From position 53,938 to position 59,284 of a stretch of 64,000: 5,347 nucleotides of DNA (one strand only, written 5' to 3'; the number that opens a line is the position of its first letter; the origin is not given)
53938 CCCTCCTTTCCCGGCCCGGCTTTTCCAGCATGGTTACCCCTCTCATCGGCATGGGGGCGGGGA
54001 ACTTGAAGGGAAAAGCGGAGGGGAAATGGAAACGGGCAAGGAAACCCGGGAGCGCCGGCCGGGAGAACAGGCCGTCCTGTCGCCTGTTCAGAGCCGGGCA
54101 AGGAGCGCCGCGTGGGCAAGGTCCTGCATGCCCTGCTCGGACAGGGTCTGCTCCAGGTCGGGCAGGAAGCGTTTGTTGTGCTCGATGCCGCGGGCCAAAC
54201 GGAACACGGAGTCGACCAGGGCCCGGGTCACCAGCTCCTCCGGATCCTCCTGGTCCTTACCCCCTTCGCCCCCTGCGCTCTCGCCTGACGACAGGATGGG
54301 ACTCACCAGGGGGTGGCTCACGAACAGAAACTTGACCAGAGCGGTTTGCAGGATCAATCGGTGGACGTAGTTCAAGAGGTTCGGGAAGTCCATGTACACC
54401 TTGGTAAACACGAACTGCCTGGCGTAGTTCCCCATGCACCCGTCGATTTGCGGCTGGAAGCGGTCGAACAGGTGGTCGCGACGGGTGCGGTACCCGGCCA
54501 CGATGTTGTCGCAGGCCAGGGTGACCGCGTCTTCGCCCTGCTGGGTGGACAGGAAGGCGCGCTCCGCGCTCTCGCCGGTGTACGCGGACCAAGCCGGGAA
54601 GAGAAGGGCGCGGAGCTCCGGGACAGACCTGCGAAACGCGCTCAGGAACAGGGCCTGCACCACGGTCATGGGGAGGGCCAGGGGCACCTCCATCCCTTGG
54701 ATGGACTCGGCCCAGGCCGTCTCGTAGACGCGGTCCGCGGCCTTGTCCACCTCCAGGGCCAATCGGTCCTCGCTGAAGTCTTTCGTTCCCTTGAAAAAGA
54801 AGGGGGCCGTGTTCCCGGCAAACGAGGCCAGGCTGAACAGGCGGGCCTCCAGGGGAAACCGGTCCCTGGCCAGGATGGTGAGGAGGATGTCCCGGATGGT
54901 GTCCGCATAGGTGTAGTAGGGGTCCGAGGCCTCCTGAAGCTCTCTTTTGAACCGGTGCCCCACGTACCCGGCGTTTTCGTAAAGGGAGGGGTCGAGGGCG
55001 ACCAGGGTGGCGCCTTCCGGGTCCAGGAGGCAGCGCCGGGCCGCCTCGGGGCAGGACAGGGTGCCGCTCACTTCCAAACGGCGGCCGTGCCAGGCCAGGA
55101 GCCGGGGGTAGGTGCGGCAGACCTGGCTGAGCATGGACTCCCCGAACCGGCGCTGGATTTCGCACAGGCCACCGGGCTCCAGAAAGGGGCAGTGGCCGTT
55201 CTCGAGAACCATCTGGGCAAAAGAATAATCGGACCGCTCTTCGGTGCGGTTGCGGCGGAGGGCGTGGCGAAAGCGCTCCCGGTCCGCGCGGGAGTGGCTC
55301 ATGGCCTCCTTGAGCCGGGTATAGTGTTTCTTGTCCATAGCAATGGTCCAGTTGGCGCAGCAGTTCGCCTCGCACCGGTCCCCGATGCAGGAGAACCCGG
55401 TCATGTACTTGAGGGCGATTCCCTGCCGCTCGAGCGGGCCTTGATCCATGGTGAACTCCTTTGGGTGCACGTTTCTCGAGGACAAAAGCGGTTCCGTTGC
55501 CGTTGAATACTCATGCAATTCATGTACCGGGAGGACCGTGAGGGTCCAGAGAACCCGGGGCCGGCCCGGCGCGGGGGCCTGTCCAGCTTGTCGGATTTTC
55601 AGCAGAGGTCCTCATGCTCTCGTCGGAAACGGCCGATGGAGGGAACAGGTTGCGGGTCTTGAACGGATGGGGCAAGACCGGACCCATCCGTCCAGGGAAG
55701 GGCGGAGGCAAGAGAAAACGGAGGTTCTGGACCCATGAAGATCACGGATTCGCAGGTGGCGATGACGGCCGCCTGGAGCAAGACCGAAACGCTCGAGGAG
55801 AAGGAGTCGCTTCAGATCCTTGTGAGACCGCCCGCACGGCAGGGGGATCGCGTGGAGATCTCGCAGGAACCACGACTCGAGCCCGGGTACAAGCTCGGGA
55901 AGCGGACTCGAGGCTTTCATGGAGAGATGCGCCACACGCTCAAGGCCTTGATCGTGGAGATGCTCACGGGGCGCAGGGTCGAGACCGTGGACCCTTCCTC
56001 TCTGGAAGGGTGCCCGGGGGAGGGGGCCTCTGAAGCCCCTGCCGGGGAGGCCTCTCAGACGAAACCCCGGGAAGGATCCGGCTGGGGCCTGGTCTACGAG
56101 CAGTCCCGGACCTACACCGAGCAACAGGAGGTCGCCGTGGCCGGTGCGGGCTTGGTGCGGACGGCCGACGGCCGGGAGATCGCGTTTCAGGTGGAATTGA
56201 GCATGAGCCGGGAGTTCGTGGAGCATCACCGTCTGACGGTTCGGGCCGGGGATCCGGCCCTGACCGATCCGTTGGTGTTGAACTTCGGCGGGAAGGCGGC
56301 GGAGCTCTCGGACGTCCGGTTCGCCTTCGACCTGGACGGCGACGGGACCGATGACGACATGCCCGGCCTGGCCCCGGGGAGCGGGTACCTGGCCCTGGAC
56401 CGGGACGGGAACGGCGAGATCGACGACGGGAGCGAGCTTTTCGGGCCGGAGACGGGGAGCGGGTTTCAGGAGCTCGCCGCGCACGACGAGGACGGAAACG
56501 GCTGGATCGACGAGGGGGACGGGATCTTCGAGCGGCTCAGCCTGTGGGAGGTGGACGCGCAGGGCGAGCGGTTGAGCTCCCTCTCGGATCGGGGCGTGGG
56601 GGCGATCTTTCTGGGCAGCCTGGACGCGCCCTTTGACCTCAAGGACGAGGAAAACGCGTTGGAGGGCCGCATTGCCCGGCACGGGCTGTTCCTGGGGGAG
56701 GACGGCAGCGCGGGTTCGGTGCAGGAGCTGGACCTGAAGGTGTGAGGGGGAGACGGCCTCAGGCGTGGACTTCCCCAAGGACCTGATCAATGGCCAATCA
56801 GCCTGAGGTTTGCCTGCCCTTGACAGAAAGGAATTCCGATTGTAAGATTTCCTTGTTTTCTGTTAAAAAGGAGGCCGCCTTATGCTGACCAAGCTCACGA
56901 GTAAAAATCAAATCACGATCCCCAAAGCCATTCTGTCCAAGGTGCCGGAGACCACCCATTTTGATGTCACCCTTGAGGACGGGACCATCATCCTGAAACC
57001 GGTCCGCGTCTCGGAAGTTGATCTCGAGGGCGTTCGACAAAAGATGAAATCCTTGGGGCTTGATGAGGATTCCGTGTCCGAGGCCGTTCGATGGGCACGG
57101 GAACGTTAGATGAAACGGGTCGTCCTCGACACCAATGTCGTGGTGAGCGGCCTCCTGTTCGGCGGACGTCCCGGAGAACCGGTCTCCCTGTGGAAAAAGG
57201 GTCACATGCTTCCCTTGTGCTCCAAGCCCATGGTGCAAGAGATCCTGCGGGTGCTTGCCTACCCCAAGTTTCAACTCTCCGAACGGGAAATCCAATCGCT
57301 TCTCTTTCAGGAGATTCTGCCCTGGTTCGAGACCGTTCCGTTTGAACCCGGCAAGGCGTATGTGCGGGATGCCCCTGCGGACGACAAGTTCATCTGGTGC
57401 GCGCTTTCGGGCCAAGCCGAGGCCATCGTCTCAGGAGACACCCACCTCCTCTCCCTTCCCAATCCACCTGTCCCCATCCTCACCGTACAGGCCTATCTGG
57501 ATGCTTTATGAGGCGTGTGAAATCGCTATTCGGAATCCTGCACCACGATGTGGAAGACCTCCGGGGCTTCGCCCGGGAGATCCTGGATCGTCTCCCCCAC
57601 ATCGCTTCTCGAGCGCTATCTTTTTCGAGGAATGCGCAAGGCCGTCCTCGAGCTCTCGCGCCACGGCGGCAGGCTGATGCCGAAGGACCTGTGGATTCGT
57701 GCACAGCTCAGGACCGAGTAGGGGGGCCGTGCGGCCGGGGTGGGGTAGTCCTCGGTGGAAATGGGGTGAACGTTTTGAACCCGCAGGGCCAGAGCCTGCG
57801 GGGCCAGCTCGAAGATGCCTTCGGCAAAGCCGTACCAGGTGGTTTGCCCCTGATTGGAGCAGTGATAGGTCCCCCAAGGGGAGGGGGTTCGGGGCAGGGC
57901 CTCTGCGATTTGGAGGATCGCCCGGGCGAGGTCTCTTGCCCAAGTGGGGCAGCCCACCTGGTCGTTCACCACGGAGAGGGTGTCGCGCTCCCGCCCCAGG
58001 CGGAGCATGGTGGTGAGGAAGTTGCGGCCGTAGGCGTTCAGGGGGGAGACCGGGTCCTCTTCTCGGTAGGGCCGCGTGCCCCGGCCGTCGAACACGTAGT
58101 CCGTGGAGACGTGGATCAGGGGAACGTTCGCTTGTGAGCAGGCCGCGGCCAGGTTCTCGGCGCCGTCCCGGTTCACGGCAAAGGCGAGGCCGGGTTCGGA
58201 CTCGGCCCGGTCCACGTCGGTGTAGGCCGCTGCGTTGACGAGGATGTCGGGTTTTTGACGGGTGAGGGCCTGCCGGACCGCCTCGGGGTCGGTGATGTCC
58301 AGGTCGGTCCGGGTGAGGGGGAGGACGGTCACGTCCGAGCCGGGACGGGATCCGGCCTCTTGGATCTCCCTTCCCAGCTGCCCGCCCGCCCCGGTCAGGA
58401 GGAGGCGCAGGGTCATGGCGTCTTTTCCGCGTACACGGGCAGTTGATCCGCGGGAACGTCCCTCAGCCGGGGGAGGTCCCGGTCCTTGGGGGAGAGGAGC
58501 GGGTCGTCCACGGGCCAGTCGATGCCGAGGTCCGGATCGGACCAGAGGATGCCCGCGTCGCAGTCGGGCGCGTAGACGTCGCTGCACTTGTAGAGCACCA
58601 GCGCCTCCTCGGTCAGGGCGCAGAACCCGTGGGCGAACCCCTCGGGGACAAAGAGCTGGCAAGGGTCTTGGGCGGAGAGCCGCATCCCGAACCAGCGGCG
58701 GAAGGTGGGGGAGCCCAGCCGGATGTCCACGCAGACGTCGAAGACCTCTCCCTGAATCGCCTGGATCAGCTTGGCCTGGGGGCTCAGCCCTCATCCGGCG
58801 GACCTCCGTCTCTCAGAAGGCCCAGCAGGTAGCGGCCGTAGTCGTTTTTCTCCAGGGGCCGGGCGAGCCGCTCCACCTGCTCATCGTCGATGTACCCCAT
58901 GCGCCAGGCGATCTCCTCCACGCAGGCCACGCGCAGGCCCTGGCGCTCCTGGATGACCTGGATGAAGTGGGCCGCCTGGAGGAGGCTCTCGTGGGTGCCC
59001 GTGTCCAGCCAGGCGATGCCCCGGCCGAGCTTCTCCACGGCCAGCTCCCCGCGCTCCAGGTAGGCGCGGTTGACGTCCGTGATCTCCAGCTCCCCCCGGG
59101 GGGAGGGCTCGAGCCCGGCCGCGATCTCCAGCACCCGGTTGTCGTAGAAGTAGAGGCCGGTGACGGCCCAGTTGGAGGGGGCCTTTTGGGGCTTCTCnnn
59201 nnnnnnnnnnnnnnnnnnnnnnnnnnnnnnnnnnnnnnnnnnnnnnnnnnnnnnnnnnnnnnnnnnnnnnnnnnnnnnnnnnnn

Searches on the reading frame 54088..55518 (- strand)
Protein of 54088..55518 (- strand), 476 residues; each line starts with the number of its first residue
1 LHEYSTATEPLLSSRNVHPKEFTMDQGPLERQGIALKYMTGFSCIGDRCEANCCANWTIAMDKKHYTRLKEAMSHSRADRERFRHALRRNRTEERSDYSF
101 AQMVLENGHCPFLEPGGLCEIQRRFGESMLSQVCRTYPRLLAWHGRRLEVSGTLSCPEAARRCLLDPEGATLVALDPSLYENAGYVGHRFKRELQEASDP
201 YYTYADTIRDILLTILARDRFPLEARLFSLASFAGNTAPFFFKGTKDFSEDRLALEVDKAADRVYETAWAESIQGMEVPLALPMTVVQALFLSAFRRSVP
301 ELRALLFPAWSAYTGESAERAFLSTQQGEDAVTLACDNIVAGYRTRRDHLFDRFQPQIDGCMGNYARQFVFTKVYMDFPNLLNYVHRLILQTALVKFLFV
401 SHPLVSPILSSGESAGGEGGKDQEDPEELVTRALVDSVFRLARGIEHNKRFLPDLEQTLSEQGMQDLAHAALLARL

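Call 45: search_protein_families(library=pfam, proteins=[window:54088-55518:-], max_evalue=0.01)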
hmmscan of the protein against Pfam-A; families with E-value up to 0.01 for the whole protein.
window:54088-55518:- (476 aa): 1 family
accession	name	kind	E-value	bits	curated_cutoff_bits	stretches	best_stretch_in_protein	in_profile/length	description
PF03692.20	CxxCxxCC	-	0.00015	22.8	23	1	44-140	2-72/85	Putative zinc- or iron-chelating domain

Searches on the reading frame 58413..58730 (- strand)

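Call 45: search_protein_families(library=pfam, proteins=[window:58413-58730:-], max_evalue=0.01)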
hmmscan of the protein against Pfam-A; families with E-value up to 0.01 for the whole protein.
window:58413-58730:- (105 aa): 1 family
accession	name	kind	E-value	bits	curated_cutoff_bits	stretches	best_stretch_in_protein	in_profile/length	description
PF00908.23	dTDP_sugar_isom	-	1e-32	113.6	27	1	2-91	82-168/168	dTDP-4-dehydrorhamnose 3,5-epimerase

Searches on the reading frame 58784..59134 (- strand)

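Call 45: search_protein_families(library=pfam, proteins=[window:58784-59134:-], max_evalue=0.01)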
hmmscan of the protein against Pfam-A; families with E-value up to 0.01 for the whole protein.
window:58784-59134:- (116 aa): 1 family
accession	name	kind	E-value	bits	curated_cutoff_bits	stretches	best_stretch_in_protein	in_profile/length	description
PF00483.29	NTP_transferase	-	1e-10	42.1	21.2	1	2-58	185-242/245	Nucleotidyl transferase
